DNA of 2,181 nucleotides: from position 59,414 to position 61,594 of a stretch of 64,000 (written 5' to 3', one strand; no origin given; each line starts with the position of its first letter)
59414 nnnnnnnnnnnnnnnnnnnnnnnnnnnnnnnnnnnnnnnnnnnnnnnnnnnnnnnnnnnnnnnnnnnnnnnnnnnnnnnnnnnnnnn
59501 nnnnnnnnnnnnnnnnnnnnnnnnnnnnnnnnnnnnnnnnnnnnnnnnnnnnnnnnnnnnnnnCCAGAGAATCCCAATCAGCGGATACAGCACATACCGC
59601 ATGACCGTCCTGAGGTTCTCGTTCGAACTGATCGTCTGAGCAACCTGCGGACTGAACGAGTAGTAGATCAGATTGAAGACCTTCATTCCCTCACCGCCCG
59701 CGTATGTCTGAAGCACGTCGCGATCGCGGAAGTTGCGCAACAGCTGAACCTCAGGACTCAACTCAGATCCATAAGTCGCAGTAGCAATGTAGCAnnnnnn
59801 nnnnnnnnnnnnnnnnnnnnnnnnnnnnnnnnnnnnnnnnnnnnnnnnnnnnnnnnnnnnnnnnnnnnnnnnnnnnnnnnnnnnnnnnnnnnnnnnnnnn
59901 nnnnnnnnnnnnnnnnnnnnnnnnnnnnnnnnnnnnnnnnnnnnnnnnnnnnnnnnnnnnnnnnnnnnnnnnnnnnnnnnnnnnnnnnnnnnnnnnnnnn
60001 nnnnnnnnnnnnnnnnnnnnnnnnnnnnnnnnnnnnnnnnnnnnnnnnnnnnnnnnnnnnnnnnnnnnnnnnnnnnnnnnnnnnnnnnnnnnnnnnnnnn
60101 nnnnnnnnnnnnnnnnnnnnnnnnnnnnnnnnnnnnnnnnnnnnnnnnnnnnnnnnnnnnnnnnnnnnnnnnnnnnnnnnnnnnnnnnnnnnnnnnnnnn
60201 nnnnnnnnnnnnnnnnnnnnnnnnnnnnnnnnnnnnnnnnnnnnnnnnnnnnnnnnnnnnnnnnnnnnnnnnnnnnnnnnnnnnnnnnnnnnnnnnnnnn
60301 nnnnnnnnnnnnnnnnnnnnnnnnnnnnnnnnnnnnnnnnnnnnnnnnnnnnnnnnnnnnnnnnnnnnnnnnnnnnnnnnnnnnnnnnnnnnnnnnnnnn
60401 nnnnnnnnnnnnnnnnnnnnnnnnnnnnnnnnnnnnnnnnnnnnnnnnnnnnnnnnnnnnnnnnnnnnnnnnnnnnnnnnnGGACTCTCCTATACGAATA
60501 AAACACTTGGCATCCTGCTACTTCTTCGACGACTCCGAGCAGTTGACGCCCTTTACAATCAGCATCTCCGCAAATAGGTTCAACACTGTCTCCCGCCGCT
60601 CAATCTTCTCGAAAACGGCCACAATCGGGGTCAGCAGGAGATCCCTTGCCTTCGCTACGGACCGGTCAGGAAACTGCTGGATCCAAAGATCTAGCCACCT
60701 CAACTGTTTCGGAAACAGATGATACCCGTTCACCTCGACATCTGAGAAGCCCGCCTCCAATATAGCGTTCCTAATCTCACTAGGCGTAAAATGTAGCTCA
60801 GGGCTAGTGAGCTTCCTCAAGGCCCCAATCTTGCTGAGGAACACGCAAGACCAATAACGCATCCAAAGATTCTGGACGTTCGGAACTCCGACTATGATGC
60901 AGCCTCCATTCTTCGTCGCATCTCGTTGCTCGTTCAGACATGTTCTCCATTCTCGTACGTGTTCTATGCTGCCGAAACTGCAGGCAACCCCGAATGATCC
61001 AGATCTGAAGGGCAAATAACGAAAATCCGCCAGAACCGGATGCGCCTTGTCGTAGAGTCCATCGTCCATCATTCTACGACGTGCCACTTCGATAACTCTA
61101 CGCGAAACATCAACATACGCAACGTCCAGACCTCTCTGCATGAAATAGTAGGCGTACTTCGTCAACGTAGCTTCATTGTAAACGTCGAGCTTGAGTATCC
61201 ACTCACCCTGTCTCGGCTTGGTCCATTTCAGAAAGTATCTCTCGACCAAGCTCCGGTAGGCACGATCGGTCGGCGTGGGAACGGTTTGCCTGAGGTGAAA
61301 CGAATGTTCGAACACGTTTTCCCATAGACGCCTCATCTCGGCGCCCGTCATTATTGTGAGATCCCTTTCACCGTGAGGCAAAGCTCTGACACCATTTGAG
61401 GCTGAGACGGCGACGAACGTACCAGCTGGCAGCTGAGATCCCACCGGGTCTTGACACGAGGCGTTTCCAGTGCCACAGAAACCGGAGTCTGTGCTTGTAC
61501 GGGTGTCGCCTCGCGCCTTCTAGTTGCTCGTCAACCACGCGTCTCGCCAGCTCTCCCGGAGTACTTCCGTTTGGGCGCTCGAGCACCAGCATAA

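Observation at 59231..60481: Membrane protein with three tandem Trp/Cys-rich repeats of about 40 aa and a conserved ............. module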

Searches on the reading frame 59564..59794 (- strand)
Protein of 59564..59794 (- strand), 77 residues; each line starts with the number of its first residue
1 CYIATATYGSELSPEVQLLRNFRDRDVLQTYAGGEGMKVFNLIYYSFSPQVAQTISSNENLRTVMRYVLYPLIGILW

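Call 63: search_dna_similar(query=window:59564-59794:-, collection=plasmids, mode=protein, max_evalue=0.01, max_rows=25)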
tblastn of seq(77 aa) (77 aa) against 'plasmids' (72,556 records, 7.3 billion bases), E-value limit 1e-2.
Records with a match: 137; places in all: 137; records where one place covers at least 80% of the query: 137.
Best place of each record, by identity: <60% 137.
By first word of the organism name: Ralstonia 109; Burkholderia 9; Paracoccus 5; Acinetobacter 3; Comamonadaceae 1; Haloquadratum 1; Haliscomenobacter 1; Acidovorax 1; Aneurinibacillus 1; Calothrix 1; and 5 more.
By predicted mobility (MOB-suite, as given by PLSDB): mobilizable 100; non-mobilizable 25; conjugative 12.
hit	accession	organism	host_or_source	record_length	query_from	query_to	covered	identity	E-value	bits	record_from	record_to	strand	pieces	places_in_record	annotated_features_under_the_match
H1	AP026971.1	Comamonadaceae bacterium OS-4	-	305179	1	73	95%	38.4%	1e-7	54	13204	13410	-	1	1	hypothetical protein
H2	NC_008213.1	Haloquadratum walsbyi DSM 16790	-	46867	1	76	99%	36.4%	8e-5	45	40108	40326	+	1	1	CFI-box-CTERM domain-containing protein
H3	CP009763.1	Ralstonia solanacearum OE1-1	Solanum virginianum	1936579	1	72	94%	38.4%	4e-6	49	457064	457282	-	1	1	peptidase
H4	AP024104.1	Ralstonia solanacearum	-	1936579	1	72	94%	38.4%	4e-6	49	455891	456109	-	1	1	hypothetical protein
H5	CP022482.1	Ralstonia solanacearum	peanut,cell culture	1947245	1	72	94%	38.4%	4e-6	49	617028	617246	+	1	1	peptidase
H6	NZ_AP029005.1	Ralstonia pseudosolanacearum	-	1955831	1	72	94%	38.4%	4e-6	49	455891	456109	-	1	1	none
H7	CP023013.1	Ralstonia solanacearum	Solanum tuberosum,single cell,Potato ...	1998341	1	72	94%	38.4%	4e-6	49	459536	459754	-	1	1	peptidase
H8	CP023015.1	Ralstonia solanacearum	Solanum tuberosum,single cell,Potato ...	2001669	1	72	94%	38.4%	4e-6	49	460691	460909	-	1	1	peptidase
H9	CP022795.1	Ralstonia solanacearum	Solanum tuberosum,single cell,Potato ...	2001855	1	72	94%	38.4%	4e-6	49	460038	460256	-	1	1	peptidase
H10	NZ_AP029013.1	Ralstonia pseudosolanacearum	-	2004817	1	72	94%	38.4%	4e-6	49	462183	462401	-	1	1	none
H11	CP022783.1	Ralstonia solanacearum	Solanum tuberosum,single cell,Potato ...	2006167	1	72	94%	38.4%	4e-6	49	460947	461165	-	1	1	peptidase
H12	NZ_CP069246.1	Ralstonia pseudosolanacearum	Arachis hypogaea,tissue sample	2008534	1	72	94%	38.4%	4e-6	49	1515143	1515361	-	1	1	none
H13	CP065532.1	Ralstonia solanacearum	peanut,whole organism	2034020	1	72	94%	38.4%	4e-6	49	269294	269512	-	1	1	none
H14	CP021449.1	Ralstonia solanacearum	sesame seedling,cell culture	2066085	1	72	94%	38.4%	4e-6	49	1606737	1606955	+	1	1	hypothetical protein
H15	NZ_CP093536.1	Ralstonia pseudosolanacearum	cell culture,pepper stem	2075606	1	72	94%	38.4%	4e-6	49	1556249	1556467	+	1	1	none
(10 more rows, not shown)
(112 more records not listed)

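Call 65: get_annotated_region(hit=H3, flank=3000)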
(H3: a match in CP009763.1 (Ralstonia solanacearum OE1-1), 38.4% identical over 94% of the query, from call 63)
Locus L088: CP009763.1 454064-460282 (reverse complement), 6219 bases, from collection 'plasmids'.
description: Ralstonia solanacearum OE1-1 plasmid, complete genome
organism: Ralstonia solanacearum OE1-1 (NCBI taxid 1429399)
taxonomy: Bacteria; Pseudomonadota; Betaproteobacteria; Burkholderiales; Burkholderiaceae; Ralstonia; Ralstonia solanacearum; Ralstonia solanacearum OE1-1
host: -; source: Solanum virginianum; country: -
typing (MOB-suite, as given by PLSDB): mobilizable; relaxase MOBP
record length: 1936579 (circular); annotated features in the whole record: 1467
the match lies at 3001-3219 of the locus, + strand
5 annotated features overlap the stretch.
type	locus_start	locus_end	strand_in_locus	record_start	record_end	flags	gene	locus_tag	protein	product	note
CDS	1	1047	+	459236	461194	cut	-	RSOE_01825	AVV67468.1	hypothetical protein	-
CDS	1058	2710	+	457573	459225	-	-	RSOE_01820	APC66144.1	hypothetical protein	-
CDS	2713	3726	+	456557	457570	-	-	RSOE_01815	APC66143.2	peptidase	-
CDS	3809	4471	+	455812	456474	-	-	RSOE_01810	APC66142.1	hypothetical protein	-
CDS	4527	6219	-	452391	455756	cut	-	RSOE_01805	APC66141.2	fatty acyl-AMP ligase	-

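Call 66: get_annotated_region(hit=H2, flank=3000)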
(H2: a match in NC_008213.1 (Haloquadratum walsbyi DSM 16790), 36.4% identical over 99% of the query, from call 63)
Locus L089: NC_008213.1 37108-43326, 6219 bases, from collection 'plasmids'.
description: Haloquadratum walsbyi DSM 16790 plasmid PL47, complete sequence
organism: Haloquadratum walsbyi DSM 16790 (NCBI taxid 362976)
taxonomy: Archaea; Euryarchaeota; Halobacteria; Halobacteriales; Haloferacaceae; Haloquadratum; Haloquadratum walsbyi; Haloquadratum walsbyi DSM 16790
host: -; source: -; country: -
typing (MOB-suite, as given by PLSDB): non-mobilizable
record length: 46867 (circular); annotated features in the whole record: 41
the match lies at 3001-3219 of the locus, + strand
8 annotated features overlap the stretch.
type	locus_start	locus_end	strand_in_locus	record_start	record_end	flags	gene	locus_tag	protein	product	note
CDS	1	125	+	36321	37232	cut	-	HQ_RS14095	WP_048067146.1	hypothetical protein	-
CDS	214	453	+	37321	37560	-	-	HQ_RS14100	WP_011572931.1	hypothetical protein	-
CDS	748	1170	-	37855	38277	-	-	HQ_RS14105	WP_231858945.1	hypothetical protein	-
CDS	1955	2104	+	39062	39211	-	-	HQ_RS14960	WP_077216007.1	HNH endonuclease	-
CDS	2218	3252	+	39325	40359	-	-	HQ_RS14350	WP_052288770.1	CFI-box-CTERM domain-containing protein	-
CDS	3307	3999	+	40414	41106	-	-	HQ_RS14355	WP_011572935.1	restriction endonuclease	GO:0009307 - DNA restriction-modification system [Evidence IEA]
CDS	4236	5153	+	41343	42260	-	-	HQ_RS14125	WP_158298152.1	DUF4352 domain-containing protein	-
CDS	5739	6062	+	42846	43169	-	-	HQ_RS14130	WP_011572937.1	hypothetical protein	-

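Call 67: get_annotated_region(hit=H1, flank=3000)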
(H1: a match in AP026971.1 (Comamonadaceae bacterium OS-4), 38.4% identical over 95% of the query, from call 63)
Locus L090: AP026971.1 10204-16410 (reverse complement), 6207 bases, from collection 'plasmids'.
description: Comamonadaceae bacterium OS-4 plasmid pOS401 DNA, complete sequence
organism: Comamonadaceae bacterium OS-4 (NCBI taxid 2993873)
taxonomy: Bacteria; Pseudomonadota; Betaproteobacteria; Burkholderiales; Comamonadaceae; ; Comamonadaceae bacterium OS-4
host: -; source: -; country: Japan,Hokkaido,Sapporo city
typing (MOB-suite, as given by PLSDB): non-mobilizable
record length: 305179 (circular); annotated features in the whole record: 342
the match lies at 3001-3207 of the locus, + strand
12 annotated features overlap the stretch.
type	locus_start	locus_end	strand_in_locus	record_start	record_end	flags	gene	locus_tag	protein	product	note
CDS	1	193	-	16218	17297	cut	-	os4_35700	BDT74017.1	hypothetical protein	-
CDS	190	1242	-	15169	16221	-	xerC_1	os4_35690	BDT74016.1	tyrosine recombinase XerC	-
CDS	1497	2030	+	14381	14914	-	-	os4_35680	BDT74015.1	hypothetical protein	-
CDS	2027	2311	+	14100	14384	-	-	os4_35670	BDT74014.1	hypothetical protein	-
CDS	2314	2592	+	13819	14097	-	-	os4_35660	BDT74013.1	hypothetical protein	-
CDS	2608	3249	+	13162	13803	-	-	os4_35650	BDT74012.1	hypothetical protein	-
CDS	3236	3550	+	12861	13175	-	-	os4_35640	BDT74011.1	hypothetical protein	-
CDS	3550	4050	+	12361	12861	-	-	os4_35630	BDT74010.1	hypothetical protein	-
CDS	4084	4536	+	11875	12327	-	-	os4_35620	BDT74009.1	hypothetical protein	-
CDS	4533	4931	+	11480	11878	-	-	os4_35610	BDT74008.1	hypothetical protein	-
CDS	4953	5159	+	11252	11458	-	-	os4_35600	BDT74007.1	hypothetical protein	-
CDS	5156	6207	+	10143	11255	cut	-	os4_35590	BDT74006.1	hypothetical protein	-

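Call 71: search_protein_families(library=pfam, proteins=[L088:2713-3723:+, L089:2218-3249:+, L090:2608-3246:+], max_evalue=0.01)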
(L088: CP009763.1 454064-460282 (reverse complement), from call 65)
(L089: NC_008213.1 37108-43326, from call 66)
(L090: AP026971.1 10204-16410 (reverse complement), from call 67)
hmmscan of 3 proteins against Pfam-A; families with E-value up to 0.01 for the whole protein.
L088:2713-3723:+ (337 aa): 0 families

L089:2218-3249:+ (344 aa): 4 families
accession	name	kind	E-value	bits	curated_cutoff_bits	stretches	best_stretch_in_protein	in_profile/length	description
PF04471.18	Mrr_cat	-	2.9e-23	82.6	21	1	13-122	1-113/115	Restriction endonuclease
PF13280.12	WYL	-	9.1e-14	51.7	21.8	1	169-226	4-63/70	WYL domain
PF13156.12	Mrr_cat_2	-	7.9e-13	48.9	22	1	21-120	7-110/127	Restriction endonuclease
PF22722.2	NA-iREase1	-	6.9e-06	26.4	27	1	26-108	6-89/106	NACHT-associated inactive Restriction Endonuclease 1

L090:2608-3246:+ (213 aa): 2 families
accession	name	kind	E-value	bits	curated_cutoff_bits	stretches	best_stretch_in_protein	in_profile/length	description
PF00313.28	CSD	-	1.6e-06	28.3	27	1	1-63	1-64/66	'Cold-shock' DNA-binding domain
PF13240.11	Zn_Ribbon_1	-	0.0091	16.2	25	0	117-124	14-21/23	zinc-ribbon domain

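Call 72: search_protein_families(library=ncbifam, proteins=[L088:2713-3723:+, L089:2218-3249:+, L090:2608-3246:+], max_evalue=0.01)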
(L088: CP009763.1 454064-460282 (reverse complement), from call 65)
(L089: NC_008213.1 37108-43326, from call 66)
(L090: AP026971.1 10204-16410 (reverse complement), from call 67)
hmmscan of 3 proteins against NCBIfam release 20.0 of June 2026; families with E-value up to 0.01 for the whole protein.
L088:2713-3723:+ (337 aa): 1 family
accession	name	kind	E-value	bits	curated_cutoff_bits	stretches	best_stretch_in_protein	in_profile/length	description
NF041770.1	CFI_box_CTERM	domain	6.8e-12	45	40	1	97-166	1-66/69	CFI-box-CTERM domain-containing protein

L089:2218-3249:+ (344 aa): 1 family
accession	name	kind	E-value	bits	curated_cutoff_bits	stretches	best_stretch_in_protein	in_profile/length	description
NF041770.1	CFI_box_CTERM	domain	3.6e-24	84.4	40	1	262-327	1-66/69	CFI-box-CTERM domain-containing protein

L090:2608-3246:+ (213 aa): 9 families
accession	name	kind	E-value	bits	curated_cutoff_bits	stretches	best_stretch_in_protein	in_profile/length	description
NF041770.1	CFI_box_CTERM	domain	5.6e-26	90.2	40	1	132-200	1-69/69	CFI-box-CTERM domain-containing protein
NF038236.1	retron_eff_Se72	equivalog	4.5e-07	29.7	82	1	3-62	1-59/62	retron Se72 family effector protein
TIGR02381.1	cspD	equivalog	7e-05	22.7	115.4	1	2-48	3-53/68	cold shock domain-containing protein CspD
NF049933.1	TransAntitermCspE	equivalog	0.00013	22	120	1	2-63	5-67/69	transcription antiterminator/RNA stability regulator CspE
NF007679.0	PRK10354.1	subfamily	0.00029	21.1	130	1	1-47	5-55/70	RNA chaperone/antiterminator CspA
NF007062.0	PRK09507.1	subfamily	0.0011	19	133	1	2-61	5-65/69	transcription antiterminator/RNA stability regulator CspE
NF008190.0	PRK10943.1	subfamily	0.0019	18.1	137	1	2-62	5-66/69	cold shock-like protein CspC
NF007405.0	PRK09937.1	equivalog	0.0027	17.8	152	1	3-56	4-60/74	cold shock-like protein CspD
NF011574.0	PRK14998.1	equivalog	0.0036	17.5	147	1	3-54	4-58/73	cold shock-like protein CspD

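Call 80: search_protein_families(library=padloc, proteins=[L088:2713-3723:+, L089:2218-3249:+, L090:2608-3246:+], max_evalue=0.01)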
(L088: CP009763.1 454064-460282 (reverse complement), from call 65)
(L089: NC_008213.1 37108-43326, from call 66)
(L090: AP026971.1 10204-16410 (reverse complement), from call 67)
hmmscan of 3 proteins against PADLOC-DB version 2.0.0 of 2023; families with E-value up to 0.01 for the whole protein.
L088:2713-3723:+ (337 aa): 0 families

L089:2218-3249:+ (344 aa): 12 families
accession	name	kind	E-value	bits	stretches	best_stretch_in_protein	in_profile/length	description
PDLC01457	WYL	-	2.4e-17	61.3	1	153-252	112-212/229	"CAS-I,CAS-II,CAS-III,CAS-IV,CAS-V,CAS-VI; associated_signaling"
PDLC01652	WYL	-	8.9e-17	59.9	1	169-259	21-94/162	"CAS-I,CAS-II,CAS-III,CAS-IV,CAS-V,CAS-VI; associated_signaling"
PDLC00631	ZorD1|ZorD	-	3e-13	46.5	1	11-127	943-1063/1071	"SWI2/SNF2 helicase, Mrr-like nuclease"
PDLC04819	PDC-S02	-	4.1e-13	47.3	1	10-126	190-308/334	-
PDLC01766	Cas3c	-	2.5e-10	37.2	1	155-251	125-224/1009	-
PDLC04796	PDC-S02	-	3.2e-10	37.5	1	8-128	235-361/390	-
PDLC03657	mREase_IV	-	1.3e-09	35.8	1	8-130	164-297/317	Type IV methyl-directed restriction enzyme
PDLC04806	PDC-S02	-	2.9e-08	31.4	1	10-116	179-292/324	-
PDLC00628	ZorD1|ZorD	-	4.8e-05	19.2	1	12-118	1022-1133/1171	"SWI2/SNF2 helicase, Mrr-like nuclease"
PDLC04815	PDC-S02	-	9.3e-05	19.9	1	14-106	203-298/346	-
PDLC03663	mREase_IV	-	0.00024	17.9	1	16-96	412-495/544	Type IV methyl-directed restriction enzyme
PDLC03852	LmuA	-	0.0039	15.2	1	10-67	12-77/336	-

L090:2608-3246:+ (213 aa): 2 families
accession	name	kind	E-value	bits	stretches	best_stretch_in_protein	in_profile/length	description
PDLC02916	CSD_V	-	1.8e-08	32.1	1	2-63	3-62/64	-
PDLC01170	TPR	-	0.0023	15.3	1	2-62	301-362/368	TPR repeats containing protein fused to cold shock-like domain (OB-fold)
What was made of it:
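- The box is reused on defence-like cytoplasmic proteins, where a membrane-acting effector would make sense (calls 71, 72, 80).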

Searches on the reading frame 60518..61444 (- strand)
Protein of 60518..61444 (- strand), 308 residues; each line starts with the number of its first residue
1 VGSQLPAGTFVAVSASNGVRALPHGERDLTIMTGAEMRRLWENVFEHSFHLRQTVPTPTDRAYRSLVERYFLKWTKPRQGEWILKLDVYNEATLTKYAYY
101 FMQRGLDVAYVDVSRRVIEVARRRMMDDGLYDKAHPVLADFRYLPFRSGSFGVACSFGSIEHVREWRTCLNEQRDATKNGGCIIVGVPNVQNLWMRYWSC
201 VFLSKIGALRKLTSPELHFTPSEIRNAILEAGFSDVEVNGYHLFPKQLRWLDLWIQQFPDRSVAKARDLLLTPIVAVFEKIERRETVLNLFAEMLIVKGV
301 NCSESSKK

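Call 3: search_protein_families(library=pfam, proteins=[window:60518-61444:-], max_evalue=1)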
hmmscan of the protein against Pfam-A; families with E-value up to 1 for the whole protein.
window:60518-61444:- (308 aa): 6 families
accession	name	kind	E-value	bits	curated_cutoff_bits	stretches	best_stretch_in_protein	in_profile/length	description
PF08241.18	Methyltransf_11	-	2.5e-11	44.5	21.2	1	97-184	10-94/95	Methyltransferase domain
PF13649.12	Methyltransf_25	-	4.5e-10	40.5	27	1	98-181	12-97/97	Methyltransferase domain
PF08242.18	Methyltransf_12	-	5.6e-06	27.4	30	1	104-183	19-98/98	Methyltransferase domain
PF01209.24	Ubie_methyltran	-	0.00012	22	20.1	1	105-185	73-151/233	ubiE/COQ5 methyltransferase family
PF13489.12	Methyltransf_23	-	0.00013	22.2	27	1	101-237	40-163/164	Methyltransferase domain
PF13847.12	Methyltransf_31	-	0.0026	17.9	27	1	107-189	30-113/145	Methyltransferase domain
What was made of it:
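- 60518..61444 (-): Upstream neighbour: class I SAM-methyltransferase-fold protein with a degenerate motif I. The true start is probably near 61354. Pfam Methyltransf_11 at 2.5e-11, matched from model position 10 (call 3).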

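Call 4: search_protein_families(library=ncbifam, proteins=[window:60518-61444:-], max_evalue=1)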
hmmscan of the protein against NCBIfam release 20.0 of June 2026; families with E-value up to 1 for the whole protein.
window:60518-61444:- (308 aa): 17 families
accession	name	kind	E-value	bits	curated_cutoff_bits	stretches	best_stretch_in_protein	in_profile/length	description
NF001241.0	PRK00216.1-2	equivalog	9.7e-06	25.4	327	1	77-186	49-148/231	demethylmenaquinone methyltransferase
NF001240.0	PRK00216.1-1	equivalog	2.5e-05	23.5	378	1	68-185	52-168/251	bifunctional demethylmenaquinone methyltransferase/2-methoxy-6-polyprenyl-1,4-benzoquinol methylase UbiE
NF040703.1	cyclopro_CfaB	exception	9.7e-05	21.3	650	1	103-183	180-261/393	C17 cyclopropane fatty acid synthase CfaB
TIGR01934.1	MenG_MenH_UbiE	subfamily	9.9e-05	21.7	158.35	1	105-203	62-160/223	ubiquinone/menaquinone biosynthesis methyltransferase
TIGR01983.1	UbiG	equivalog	0.0011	18.3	102.95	1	103-247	69-214/228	bifunctional 2-polyprenyl-6-hydroxyphenol methylase/3-demethylubiquinol 3-O-methyltransferase UbiG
NF001244.0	PRK00216.1-5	equivalog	0.0012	18.2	216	1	103-195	72-164/236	bifunctional demethylmenaquinone methyltransferase/2-methoxy-6-polyprenyl-1,4-benzoquinol methylase UbiE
NF001242.0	PRK00216.1-3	equivalog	0.0016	17.9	351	1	103-191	93-182/258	bifunctional demethylmenaquinone methyltransferase/2-methoxy-6-polyprenyl-1,4-benzoquinol methylase UbiE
NF043040.1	corrin_prot_MT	hypoth_equivalog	0.0023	17.4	180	1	98-241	56-204/216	corrinoid protein-associated methyltransferase CpaM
NF053839.1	CPFASynBruc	equivalog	0.0045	16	600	1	105-181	197-272/410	cyclopropane fatty acid synthase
NF047649.1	MTase_UXPK_star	exception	0.011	14.7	460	1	107-185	104-181/283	methyltransferase/UXPK-star double selenoprotein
NF008264.0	PRK11036.1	equivalog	0.02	14.4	366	1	96-246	57-213/261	tRNA uridine 5-oxyacetic acid(34) methyltransferase CmoM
NF052510.1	methyltran_MpqE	exception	0.028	13.8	335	1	105-185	71-151/234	methyl-plastoquinone biosynthesis methyltransferase MpqE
NF041675.1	sarc_dimgly_tmase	equivalog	0.048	13.6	550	1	99-188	83-172/278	sarcosine/dimethylglycine N-methyltransferase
TIGR02752.1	MenG_heptapren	equivalog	0.057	12.9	419.85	1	107-185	72-149/231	demethylmenaquinone methyltransferase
NF002996.0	PRK03760.1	equivalog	0.087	12.7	146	1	99-124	56-81/121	hypothetical protein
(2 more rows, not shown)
